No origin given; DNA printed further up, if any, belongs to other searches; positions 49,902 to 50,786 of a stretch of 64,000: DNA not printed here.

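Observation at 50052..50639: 195-aa unknown protein translationally coupled to HerA, with a HerA-N-terminal-barrel-like domain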

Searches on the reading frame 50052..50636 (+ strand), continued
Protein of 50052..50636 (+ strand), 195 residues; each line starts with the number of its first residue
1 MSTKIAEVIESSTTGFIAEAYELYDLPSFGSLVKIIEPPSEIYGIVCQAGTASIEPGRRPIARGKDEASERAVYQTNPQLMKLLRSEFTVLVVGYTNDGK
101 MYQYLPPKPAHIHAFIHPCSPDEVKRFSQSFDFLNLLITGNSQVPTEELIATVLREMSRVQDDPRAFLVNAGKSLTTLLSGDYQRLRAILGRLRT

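Call 39: find_related_loci(query=A4, collection=metagenome_contigs, flank=5000)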
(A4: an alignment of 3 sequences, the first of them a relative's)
Query A4 (196 aa) in metagenome_contigs; peptide patterns used: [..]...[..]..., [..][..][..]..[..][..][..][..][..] (x = any residue, [..] = any of these).
600 stretches matched a pattern (row limit reached: there are more); 171 encode a relative of the query (tblastn E <= 1e-3); the best 80 are kept; 80 distinct loci.
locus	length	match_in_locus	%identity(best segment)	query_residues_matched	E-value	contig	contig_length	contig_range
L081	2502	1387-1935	51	7-193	1e-51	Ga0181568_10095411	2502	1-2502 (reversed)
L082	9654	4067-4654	44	1-195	3e-51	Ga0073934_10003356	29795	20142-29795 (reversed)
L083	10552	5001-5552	49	7-194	8e-50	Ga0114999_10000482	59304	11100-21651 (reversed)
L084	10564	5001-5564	46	3-194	2e-49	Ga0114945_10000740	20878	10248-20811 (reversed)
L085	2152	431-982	46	6-194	8e-50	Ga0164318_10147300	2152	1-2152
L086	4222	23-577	44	7-195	3e-49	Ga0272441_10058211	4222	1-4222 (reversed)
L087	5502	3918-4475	43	7-196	2e-49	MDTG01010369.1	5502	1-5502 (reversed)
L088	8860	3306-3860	47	7-194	4e-49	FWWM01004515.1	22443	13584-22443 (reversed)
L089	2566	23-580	43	7-196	4e-49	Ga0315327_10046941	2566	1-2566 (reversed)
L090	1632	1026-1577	48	7-194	2e-50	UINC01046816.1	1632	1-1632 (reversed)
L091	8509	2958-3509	47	7-194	1e-48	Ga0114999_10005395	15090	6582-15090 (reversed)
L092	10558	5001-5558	44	7-195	8e-49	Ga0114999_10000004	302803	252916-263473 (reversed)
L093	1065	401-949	48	8-194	3e-51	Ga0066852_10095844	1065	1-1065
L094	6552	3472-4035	45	4-195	3e-48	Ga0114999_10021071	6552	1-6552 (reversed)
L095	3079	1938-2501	48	2-193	6e-48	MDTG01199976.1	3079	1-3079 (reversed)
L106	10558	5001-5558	45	7-196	1e-46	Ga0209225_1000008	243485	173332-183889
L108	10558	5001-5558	43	7-196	2e-46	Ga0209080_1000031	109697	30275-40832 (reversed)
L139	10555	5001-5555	40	7-195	5e-44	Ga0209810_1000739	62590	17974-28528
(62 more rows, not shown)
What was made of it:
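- Tried and rejected: A 3-sequence alignment (A4) worked (call 39).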

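Call 44: search_protein_families(library=pfam, proteins=[L139:2047-3687:+, L139:3820-4989:+, L083:5765-6802:+, L083:3722-4906:+, L106:3345-4406:+, L106:4494-4940:+, L106:5594-6643:+, L106:2467-3345:+], max_evalue=0.01)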
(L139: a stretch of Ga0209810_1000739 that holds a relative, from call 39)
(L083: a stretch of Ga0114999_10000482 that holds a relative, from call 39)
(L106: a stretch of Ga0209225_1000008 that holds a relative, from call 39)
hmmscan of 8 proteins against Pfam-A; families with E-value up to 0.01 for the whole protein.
L139:2047-3687:+ (547 aa): 1 family
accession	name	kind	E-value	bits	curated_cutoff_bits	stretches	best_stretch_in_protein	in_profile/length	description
PF00118.29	Cpn60_TCP1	-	2.4e-80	271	34.3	1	23-524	1-489/490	TCP-1/cpn60 chaperonin family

L139:3820-4989:+ (390 aa): 1 family
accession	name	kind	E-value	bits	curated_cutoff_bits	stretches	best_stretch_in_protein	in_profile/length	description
PF09376.16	NurA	-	6.9e-36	124.5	21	1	80-353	2-254/254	NurA domain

L083:5765-6802:+ (346 aa): 0 families

L083:3722-4906:+ (395 aa): 2 families
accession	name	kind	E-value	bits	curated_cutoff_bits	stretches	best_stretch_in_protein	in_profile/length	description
PF09376.16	NurA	-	1.1e-35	123.9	21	1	80-358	2-254/254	NurA domain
PF08012.16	DUF1702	-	0.0042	16.4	25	1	289-336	95-143/319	Protein of unknown function (DUF1702)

L106:3345-4406:+ (354 aa): 2 families
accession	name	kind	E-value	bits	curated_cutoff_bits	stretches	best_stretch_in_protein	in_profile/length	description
PF13484.11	Fer4_16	-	0.0044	18.2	30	1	186-217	2-32/66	4Fe-4S double cluster binding domain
PF13187.11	Fer4_9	-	0.0081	16.6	27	0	186-218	2-34/52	4Fe-4S dicluster domain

L106:4494-4940:+ (149 aa): 0 families

L106:5594-6643:+ (350 aa): 3 families
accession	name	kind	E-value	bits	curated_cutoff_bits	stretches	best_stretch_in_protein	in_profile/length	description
PF00814.31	TsaD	-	6.4e-100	334.7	24.8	1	23-312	1-263/264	tRNA N6-adenosine threonylcarbamoyltransferase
PF22521.2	HypF_C_2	-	1.3e-06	28.8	27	1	229-307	157-235/241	Carbamoyltransferase, Kae1-like Domain, second subdomain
PF02543.21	Carbam_trans_N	-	0.00061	19.8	24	1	224-284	259-319/346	Carbamoyltransferase N-terminus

L106:2467-3345:+ (293 aa): 2 families
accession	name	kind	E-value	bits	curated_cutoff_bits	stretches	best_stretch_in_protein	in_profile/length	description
PF00037.32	Fer4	-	0.00026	21.1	21.1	1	182-199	6-23/24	4Fe-4S binding domain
PF12837.12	Fer4_6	-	0.0019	18.5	25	1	181-198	6-23/24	4Fe-4S binding domain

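Call 46: list_cluster_members(proteins=[P0249, P0257, P0232, P0236, P0223, P0209, P0171, P0172, P0198, P0189])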
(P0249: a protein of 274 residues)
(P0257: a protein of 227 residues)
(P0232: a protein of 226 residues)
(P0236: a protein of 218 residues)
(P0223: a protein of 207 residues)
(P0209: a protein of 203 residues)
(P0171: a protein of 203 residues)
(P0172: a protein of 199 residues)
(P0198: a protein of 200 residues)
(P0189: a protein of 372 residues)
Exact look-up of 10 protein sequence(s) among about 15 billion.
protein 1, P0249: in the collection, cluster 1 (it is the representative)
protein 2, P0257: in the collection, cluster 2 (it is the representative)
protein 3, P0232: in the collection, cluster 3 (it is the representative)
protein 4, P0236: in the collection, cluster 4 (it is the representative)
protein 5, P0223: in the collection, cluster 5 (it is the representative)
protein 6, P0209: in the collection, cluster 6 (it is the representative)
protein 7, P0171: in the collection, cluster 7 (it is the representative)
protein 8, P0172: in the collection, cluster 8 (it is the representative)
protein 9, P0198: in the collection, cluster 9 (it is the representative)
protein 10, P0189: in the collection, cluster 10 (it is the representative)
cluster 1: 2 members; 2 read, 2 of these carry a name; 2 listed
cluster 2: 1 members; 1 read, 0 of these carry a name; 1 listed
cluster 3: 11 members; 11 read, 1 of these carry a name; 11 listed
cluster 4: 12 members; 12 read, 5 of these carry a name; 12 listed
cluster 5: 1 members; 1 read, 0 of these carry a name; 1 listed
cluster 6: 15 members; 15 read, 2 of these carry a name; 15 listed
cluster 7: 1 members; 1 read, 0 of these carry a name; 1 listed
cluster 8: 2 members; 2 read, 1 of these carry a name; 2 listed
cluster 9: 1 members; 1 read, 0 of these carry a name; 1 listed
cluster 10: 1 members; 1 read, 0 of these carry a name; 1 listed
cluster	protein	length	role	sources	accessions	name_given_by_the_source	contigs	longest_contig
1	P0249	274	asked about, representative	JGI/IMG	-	hypothetical protein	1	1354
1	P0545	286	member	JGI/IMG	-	hypothetical protein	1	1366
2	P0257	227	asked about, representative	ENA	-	-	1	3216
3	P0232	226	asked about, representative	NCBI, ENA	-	-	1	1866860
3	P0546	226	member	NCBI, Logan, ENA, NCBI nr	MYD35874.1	MAG: hypothetical protein F4X20_02450 [Dehalococcoidia bacterium] | hypothetical protein [Dehalococcoidia bacterium]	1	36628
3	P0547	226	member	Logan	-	-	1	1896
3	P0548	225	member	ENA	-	-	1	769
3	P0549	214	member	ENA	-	-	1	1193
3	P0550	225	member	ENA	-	-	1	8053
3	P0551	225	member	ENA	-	-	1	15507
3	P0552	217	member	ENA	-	-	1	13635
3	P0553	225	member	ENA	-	-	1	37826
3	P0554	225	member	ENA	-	-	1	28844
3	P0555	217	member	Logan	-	-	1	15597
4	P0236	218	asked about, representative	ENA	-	-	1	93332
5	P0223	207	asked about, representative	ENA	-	-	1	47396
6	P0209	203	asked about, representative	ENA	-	-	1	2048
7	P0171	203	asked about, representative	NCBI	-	-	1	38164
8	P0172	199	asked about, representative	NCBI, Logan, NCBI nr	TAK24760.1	MAG: hypothetical protein EPO26_05995 [Chloroflexota bacterium]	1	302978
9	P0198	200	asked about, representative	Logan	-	-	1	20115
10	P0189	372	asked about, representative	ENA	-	-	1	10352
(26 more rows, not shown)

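Call 59: predict_structure(alignment_id=A5)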
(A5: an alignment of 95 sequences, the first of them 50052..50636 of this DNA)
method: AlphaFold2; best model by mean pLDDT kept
length: 195 residues; sequences in the alignment: 95
mean_pLDDT: 91.7   pTM: 0.86
mean pLDDT of the five models: 91.7, 90.3, 90.2, 89.3, 85.3
residues with pLDDT >= 90: 145; 70-90: 42; 50-70: 8; < 50: 0
segments of 3 or more residues with pLDDT < 50: none
pLDDT, mean of each block of 10 residues (from residue 1): 88 97 94 93 97 78 79 85 93 95 95 97 96 94 90 97 96 94 92 80
secondary structure, 60 per line:
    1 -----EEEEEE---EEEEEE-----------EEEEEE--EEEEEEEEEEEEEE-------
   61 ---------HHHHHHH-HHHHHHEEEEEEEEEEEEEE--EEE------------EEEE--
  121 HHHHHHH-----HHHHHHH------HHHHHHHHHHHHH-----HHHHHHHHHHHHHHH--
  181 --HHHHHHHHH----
elements in order: E6-11 E15-20 E32-37 E40-53 H70-76 H78-83 E84-97 E100-102 E115-118 H121-127 H133-139 H146-158 H164-178 H183-191
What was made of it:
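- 50052..50639 (+): Gene X: a 195-aa protein with a HAS barrel and a helical tail (includes the stop codon). AF2 model pLDDT 91.7 (call 59).
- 50052..50411 (+): Residues 1-120: HAS-type beta barrel. Strands 6-11, 15-20, 32-37, 40-53, 84-97, 100-102, 115-118. AF2 secondary structure (call 59).
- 50412..50636 (+): Residues 121-195: five helices. Helices 121-127 and 133-139 still superpose on HerA. Helices 146-158, 164-178 and 183-191 are family-specific. AF2 model (call 59).
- On HAS-barrel domain (Pfam PF09378): The AF2 model has pLDDT 91.7 (call 59).
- On HerA/FtsK-type ATPase (DUF87, PF01935): The protein ends 75 residues after the barrel, and that tail is all-helical (call 59).
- AF2 model has pLDDT 91.7 and pTM 0.86 (call 59).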

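Call 61: fold_search(model_id=the predicted structure, library=pdb)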
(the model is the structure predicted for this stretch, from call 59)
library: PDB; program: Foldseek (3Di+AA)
matches with E <= 10: 722; with E <= 0.001: 64
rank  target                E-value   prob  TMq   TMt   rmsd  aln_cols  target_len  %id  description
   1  9x1l_A                2.5e-06  1.00  0.42  0.16   7.7       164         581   15  The cryo-EM structure of HerA-NurA complex with AMPPNP from Thermococcus kodakarensis (released 2026-02-04)
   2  4d2i_A                4.3e-06  1.00  0.44  0.20   5.8       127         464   15  Crystal structure of the HerA hexameric DNA translocase from Sulfolobus solfataricus bound to AMP-PNP (released 2014-12-03)
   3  9x1m_A                4.3e-06  1.00  0.48  0.17   9.8       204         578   13  The cryo-EM structure of HerA-NurA complex with AMPPNP and dsDNA from Thermococcus kodakarensis (released 2026-02-04)
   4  4d2i_B                4.5e-06  1.00  0.44  0.20   5.8       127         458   15  Crystal structure of the HerA hexameric DNA translocase from Sulfolobus solfataricus bound to AMP-PNP (released 2014-12-03)
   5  9c1n_R                5.4e-06  1.00  0.45  0.16   3.0       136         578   15  HerA-DUF4297 assembly 2 (released 2025-06-04)
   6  8wld_M                1.4e-05  1.00  0.45  0.14   7.3       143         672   15  Cryo-EM structure of SIR2/HerA antiphage complex (released 2024-09-11)
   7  8sub_O                1.4e-05  1.00  0.43  0.15  10.8       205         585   10  E. coli SIR2-HerA complex (dodecamer SIR2 pentamer HerA) (released 2023-12-27)
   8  8sub_M                1.5e-05  1.00  0.41  0.15   3.4       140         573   11  E. coli SIR2-HerA complex (dodecamer SIR2 pentamer HerA) (released 2023-12-27)
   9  9c1m_Q                1.7e-05  1.00  0.47  0.17   2.4       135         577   13  HerA-DUF assembly 1 (released 2025-06-04)
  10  8zir_P                2.2e-05  1.00  0.42  0.16   3.4       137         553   11  DUF4297-HerA complex (released 2025-03-12)
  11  8wod_O                2.6e-05  1.00  0.45  0.16   7.4       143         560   15  Cryo-EM structure of SIR2/HerA complex (released 2024-09-11)
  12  8zis_C                2.6e-05  1.00  0.41  0.16   4.3       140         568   11  HerA Hexamer (released 2025-03-12)
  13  8ziq_M                3.4e-05  1.00  0.45  0.16   2.9       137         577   10  HerA-DUF4297 complex with DNA (released 2025-03-12)
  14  8zis_B                3.7e-05  1.00  0.45  0.16   3.6       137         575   11  HerA Hexamer (released 2025-03-12)
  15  8wiv_O                3.7e-05  1.00  0.41  0.13   8.7       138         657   16  Cryo-EM structure of a bacterial protein (released 2024-09-11)
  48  7wrx_C                1.4e-04  1.00  0.40  0.15   5.7       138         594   14  Structure of Deinococcus radiodurans HerA-ADP complex (released 2023-02-01)
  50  7wrx_B                1.7e-04  1.00  0.39  0.15   6.1       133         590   15  Structure of Deinococcus radiodurans HerA-ADP complex (released 2023-02-01)
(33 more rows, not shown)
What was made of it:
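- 50052..50411 (+): Foldseek top 50 PDB hits are all HerA chains, E down to 2.5e-6, e.g. rmsd 2.4 A over 135 columns for 9c1m_Q (call 61).
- On HAS-barrel domain (Pfam PF09378): The best hits align over about 127-140 columns, e.g. rmsd 2.4 A over 135 columns for 9c1m_Q (call 61).
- Closest known: N-terminal HAS-barrel domain of HerA. Same: Foldseek E is 2.5e-6 to 1.7e-4 over the top 50 hits, e.g. rmsd 2.4 A over 135 columns for 9c1m_Q (call 61).
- Closest known: HerA-partner defence complexes. Same: In the solved complexes that appear among the Foldseek hits (call 61), the partner assembles with the HerA ring.
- They include T. kodakarensis HerA-NurA 9x1l (2.5e-6), S. solfataricus 4d2i (4.3e-6) and D. 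radiodurans 7wrx (1.4e-4) (call 61). Many bacterial HerA ATPases work in defence with a partner docked on the HAS face, such as SIR2-HerA and DUF4297-HerA; these are among the Foldseek hits (call 61). The fold is that of the HerA N-terminal module itself (call 61).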

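Call 66: search_protein_families(library=phrogs, proteins=[window:50052-50636:+], max_evalue=0.1)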
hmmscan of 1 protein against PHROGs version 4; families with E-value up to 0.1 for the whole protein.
window:50052-50636:+ (195 aa): 0 families

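Call 68: search_protein_families(library=pfam, proteins=[L058:6682-8151:-, L058:8520-9977:+, L058:10026-10805:+, L058:10973-11875:+], max_evalue=0.001)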
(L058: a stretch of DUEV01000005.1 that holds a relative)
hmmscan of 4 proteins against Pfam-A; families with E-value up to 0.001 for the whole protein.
L058:6682-8151:- (489 aa): 3 families
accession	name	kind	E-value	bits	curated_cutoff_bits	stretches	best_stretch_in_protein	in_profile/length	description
PF00135.34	COesterase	-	1.1e-99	335.2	27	1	1-468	27-500/515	Carboxylesterase family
PF07859.19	Abhydrolase_3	-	1.2e-09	38.6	25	1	144-217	49-127/210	alpha/beta hydrolase fold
PF20434.5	BD-FAE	-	1.6e-08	34.8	26.8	1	76-183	10-106/215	BD-FAE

L058:8520-9977:+ (486 aa): 2 families
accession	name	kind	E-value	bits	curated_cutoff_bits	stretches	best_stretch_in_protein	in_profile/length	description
PF03972.19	MmgE_PrpD_N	-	1.2e-42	146.2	32.1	1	38-272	3-232/244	MmgE/PrpD N-terminal domain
PF19305.4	MmgE_PrpD_C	-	3e-15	56.9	32.1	1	307-470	1-172/173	MmgE/PrpD C-terminal domain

L058:10026-10805:+ (260 aa): 3 families
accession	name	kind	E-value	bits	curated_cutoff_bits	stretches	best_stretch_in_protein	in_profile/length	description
PF13561.12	adh_short_C2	-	3.2e-58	197.5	27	1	17-259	1-236/236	Enoyl-(Acyl carrier protein) reductase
PF00106.31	adh_short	-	8.9e-49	166.1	26.6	1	11-204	1-184/195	short chain dehydrogenase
PF08659.16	KR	-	1.4e-07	32.1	22.6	1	13-173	3-154/180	KR domain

L058:10973-11875:+ (301 aa): 1 family
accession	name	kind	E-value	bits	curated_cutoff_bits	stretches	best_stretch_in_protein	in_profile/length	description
PF01841.26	Transglut_core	-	1.3e-05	25.8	23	1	112-170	51-108/108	Transglutaminase-like superfamily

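Call 69: fold_search(model_id=the predicted structure, library=viral)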
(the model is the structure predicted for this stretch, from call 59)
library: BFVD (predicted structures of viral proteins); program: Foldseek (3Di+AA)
matches with E <= 10: 615; with E <= 0.001: 0
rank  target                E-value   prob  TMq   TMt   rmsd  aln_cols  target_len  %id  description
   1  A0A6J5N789            2.1e-02  0.99  0.29  0.31   5.0       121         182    9  Uncharacterized protein (Fragment) [uncultured Caudovirales phage]
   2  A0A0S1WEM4            2.3e-02  0.97  0.27  0.57   7.1       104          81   12  (no name in the UniProt tables at hand)
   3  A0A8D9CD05            4.6e-02  0.47  0.23  0.05  16.2       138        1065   13  Gp264 [uncultured marine phage]
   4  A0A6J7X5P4            4.6e-02  0.23  0.26  0.10  21.9       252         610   10  Phage tail sheath C-terminal domain containing protein [uncultured Caudovirales phage]
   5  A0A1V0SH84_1          6.5e-02  0.23  0.24  0.08  16.7       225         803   12  DNA polymerase [Hokovirus HKV1]
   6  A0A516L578            6.9e-02  0.75  0.23  0.15   5.4       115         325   12  (no name in the UniProt tables at hand)
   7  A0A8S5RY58            8.7e-02  0.96  0.32  0.29   4.7       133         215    9  DUF551 domain-containing protein [Myoviridae sp. ctNQV2]
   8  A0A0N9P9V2            9.7e-02  0.09  0.15  0.14  19.5       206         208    8  (no name in the UniProt tables at hand)
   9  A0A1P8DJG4            1.0e-01  0.91  0.29  0.06   4.7       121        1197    7  (no name in the UniProt tables at hand)
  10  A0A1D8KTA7            1.4e-01  0.57  0.27  0.06   9.1       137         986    8  Tail fiber protein [Synechococcus phage S-CAM7]
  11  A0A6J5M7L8            1.4e-01  0.18  0.25  0.24  15.9       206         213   12  Uncharacterized protein [uncultured Caudovirales phage]
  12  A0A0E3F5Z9            1.7e-01  0.21  0.22  0.06   9.5       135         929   10  Collagen triple helix repeat protein [Synechococcus phage ACG-2014f]
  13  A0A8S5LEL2            1.8e-01  0.06  0.18  0.04  36.9       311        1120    8  Uncharacterized protein [Myoviridae sp. ctBDS4]
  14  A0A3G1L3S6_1          2.1e-01  0.23  0.23  0.08   9.2       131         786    8  Putative baseplate wedge protein [Synechococcus phage S-CBWM1]
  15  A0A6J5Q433            2.2e-01  0.77  0.27  0.14   5.2       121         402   10  Uncharacterized protein [uncultured Caudovirales phage]
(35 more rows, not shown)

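Call 72: find_encoding_contigs(protein=P0032, flank=10000, max_places=2)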
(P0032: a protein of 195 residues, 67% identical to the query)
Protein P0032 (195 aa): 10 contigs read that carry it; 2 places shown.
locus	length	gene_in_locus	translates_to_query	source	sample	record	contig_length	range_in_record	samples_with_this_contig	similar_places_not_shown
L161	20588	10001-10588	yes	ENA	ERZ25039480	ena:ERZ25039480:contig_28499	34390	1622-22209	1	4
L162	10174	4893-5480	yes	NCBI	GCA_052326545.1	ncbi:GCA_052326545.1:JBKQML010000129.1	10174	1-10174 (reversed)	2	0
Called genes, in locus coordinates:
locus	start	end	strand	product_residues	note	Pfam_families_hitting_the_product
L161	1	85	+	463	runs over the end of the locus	PF02629:CoA_binding, PF13380:CoA_binding_2, PF13607:Succ_CoA_lig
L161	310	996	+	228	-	PF01386:Ribosomal_L25p, PF14693:Ribosomal_TL5_C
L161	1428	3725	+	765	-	PF18998:Flg_new_2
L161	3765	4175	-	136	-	-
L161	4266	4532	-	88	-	PF01649:Ribosomal_S20p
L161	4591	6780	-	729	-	PF01966:HD (weak), PF13328:HD_4, PF04607:RelA_SpoT, PF02824:TGS, PF19296:RelA_AH, PF28438:RelA_RIS, PF01842:ACT (weak), PF13291:ACT_4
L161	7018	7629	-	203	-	-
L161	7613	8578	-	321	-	PF13367:PrsW-protease, PF17032:Zn_ribbon_15 (faint), PF18912:DZR_2 (faint), PF12773:DZR, PF13240:Zn_Ribbon_1 (faint), PF24460:DUF7575 (faint)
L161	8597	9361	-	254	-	PF13240:Zn_Ribbon_1 (weak), PF12773:DZR, PF06271:RDD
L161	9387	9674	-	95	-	PF03992:ABM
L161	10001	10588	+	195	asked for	-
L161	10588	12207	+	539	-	PF09378:HAS-barrel (weak), PF01935:DUF87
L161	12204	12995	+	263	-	PF01734:Patatin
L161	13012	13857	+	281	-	PF00398:RrnaAD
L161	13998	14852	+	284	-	PF00288:GHMP_kinases_N, PF08544:GHMP_kinases_C (weak)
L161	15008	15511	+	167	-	PF02915:Rubrerythrin, PF21349:RUBY_RBDX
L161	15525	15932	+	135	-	-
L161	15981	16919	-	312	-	PF01743:PolyA_pol, PF12627:PolyA_pol_RNAbd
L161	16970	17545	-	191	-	PF01613:Flavin_Reduct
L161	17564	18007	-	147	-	PF03479:PCC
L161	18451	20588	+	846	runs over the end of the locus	PF02463:SMC_N (weak), PF13476:AAA_23, PF13558:SbcC_Walker_B (faint)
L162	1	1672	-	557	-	PF13328:HD_4, PF01966:HD (weak), PF04607:RelA_SpoT, PF02824:TGS, PF19296:RelA_AH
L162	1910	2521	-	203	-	-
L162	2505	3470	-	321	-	PF13367:PrsW-protease, PF17032:Zn_ribbon_15 (faint), PF18912:DZR_2 (faint), PF12773:DZR, PF13240:Zn_Ribbon_1 (faint), PF24460:DUF7575 (faint)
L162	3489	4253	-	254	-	PF13240:Zn_Ribbon_1 (weak), PF12773:DZR, PF06271:RDD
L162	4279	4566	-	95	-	PF03992:ABM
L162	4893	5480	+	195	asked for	-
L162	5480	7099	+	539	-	PF09378:HAS-barrel (weak), PF01935:DUF87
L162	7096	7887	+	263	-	PF01734:Patatin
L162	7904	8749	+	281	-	PF00398:RrnaAD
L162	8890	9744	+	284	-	PF00288:GHMP_kinases_N, PF08544:GHMP_kinases_C (weak)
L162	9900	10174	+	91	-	PF02915:Rubrerythrin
